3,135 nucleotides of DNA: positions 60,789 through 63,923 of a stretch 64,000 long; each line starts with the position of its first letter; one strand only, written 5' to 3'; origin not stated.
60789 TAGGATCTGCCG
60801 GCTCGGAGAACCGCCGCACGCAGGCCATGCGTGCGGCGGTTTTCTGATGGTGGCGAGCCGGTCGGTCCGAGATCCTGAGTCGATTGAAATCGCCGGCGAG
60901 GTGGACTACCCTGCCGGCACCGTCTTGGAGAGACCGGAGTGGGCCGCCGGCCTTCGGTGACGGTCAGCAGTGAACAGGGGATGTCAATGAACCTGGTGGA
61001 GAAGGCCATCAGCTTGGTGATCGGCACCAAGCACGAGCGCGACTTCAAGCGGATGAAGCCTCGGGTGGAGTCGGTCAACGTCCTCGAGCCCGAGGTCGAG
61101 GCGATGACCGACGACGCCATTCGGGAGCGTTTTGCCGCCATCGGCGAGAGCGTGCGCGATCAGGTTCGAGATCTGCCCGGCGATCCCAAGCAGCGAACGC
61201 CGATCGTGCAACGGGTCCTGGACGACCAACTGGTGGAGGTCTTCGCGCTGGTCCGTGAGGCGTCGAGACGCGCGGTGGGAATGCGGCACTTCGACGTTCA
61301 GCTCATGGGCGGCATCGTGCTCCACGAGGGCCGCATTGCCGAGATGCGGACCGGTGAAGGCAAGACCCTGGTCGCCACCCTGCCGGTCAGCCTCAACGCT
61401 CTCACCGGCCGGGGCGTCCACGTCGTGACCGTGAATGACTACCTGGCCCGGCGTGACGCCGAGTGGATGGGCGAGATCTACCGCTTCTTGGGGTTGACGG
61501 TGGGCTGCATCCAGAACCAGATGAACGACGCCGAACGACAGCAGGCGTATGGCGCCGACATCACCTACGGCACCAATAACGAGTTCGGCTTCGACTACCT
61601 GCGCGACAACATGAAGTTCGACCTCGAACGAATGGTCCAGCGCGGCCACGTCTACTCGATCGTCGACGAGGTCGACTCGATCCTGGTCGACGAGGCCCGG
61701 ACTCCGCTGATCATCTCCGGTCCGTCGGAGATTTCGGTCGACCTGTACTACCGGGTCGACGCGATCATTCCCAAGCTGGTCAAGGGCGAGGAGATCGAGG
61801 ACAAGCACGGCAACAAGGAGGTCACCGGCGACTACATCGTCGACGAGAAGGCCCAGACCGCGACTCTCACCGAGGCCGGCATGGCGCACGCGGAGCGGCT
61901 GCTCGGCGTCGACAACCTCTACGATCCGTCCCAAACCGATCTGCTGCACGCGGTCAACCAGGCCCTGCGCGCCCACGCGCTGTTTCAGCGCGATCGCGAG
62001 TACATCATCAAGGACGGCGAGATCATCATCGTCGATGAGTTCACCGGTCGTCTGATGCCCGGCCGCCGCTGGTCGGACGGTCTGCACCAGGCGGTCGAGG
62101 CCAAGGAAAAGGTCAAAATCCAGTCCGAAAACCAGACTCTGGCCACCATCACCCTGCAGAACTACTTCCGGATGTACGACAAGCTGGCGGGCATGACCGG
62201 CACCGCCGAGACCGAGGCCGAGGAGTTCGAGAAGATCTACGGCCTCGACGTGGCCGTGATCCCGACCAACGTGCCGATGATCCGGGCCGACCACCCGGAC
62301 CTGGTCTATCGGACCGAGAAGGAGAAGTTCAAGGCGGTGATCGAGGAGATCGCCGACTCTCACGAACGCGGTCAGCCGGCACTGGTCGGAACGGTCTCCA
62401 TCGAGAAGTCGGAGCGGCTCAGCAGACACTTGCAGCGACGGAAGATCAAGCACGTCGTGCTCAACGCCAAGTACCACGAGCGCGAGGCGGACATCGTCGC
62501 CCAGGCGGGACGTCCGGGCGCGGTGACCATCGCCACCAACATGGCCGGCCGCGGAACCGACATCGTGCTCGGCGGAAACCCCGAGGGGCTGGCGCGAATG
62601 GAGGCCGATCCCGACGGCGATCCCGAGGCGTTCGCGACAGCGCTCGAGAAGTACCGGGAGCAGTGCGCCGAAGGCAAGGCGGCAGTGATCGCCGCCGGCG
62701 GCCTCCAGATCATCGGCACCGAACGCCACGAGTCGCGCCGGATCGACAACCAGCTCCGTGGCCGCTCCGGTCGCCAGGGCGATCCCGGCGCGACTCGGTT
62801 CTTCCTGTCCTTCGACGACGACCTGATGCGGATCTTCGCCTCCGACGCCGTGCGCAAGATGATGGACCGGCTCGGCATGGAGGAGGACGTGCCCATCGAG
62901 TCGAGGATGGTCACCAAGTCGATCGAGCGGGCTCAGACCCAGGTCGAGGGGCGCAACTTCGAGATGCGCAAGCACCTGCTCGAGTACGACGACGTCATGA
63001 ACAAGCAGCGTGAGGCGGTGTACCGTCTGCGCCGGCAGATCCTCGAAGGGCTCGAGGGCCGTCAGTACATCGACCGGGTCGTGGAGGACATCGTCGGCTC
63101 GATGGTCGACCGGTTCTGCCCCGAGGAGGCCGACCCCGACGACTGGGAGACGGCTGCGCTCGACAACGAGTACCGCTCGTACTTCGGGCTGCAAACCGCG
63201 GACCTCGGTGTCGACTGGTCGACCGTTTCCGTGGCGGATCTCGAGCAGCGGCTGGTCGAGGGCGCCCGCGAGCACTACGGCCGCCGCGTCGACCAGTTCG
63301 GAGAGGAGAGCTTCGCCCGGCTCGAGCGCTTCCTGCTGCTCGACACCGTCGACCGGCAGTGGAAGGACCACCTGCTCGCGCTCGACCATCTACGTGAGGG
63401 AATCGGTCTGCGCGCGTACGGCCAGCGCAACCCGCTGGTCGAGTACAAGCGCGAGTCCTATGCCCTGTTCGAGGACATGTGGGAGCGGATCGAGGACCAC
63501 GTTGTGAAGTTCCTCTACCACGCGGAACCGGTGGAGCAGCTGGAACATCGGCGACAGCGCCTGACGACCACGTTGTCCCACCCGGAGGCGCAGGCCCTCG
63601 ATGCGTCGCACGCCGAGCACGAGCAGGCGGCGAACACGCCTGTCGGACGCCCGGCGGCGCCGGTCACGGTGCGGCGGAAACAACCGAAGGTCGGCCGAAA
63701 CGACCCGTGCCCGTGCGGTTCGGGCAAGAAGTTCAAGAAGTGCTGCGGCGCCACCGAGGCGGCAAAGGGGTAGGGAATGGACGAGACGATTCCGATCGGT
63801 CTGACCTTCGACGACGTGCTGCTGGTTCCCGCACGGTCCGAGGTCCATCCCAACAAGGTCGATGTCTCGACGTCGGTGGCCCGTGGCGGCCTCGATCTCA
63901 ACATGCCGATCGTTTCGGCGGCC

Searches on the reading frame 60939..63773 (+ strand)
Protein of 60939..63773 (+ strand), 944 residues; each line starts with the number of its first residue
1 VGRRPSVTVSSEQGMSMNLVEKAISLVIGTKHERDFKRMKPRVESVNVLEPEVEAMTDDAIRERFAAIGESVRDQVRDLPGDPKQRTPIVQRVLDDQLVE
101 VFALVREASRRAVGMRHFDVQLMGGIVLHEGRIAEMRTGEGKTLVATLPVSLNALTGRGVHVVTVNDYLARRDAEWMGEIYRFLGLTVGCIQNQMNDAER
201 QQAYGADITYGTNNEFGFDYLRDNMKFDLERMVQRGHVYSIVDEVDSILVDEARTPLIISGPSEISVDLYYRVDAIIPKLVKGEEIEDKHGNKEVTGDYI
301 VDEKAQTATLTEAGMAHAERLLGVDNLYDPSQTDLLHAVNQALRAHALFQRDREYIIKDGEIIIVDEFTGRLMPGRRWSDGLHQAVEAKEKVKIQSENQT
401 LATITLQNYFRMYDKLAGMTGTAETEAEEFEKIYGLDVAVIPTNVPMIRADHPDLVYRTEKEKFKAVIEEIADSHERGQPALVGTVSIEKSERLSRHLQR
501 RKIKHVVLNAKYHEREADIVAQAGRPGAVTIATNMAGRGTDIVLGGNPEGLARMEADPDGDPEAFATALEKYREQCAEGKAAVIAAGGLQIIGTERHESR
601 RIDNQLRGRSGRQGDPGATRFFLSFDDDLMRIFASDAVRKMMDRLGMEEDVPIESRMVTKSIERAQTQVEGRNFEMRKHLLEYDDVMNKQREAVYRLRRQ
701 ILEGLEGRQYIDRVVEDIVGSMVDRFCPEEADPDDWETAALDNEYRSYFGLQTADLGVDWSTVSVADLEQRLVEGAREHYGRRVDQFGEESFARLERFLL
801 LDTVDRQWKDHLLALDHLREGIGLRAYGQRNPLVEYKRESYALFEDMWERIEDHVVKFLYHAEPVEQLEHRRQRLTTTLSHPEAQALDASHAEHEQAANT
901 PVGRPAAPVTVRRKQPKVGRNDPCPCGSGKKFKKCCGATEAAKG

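Call 80: search_protein_families(library=pfam, proteins=[window:60939-63773:+], max_evalue=0.001)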
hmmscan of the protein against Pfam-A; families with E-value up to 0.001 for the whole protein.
window:60939-63773:+ (944 aa): 6 families
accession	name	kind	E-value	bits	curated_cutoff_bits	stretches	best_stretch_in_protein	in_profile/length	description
PF07517.20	SecA_DEAD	-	6.1e-125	416.7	24.6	1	27-431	4-290/290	SecA DEAD-like domain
PF21090.3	P-loop_SecA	-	7.4e-96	320.1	27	1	446-650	1-205/205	SecA P-loop domain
PF07516.18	SecA_SW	-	1.5e-68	231.3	26.7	1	652-862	1-199/200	SecA Wing and Scaffold domain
PF01043.26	SecA_PP_bind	-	1.3e-42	145.2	23.5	1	267-387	3-110/110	SecA preprotein cross-linking domain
PF02810.21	SEC-C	-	3.2e-10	40.1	20.4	1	920-937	1-18/19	SEC-C motif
PF00270.35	DEAD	-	7.3e-06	26.2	26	1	133-252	18-133/167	DEAD/DEAH box helicase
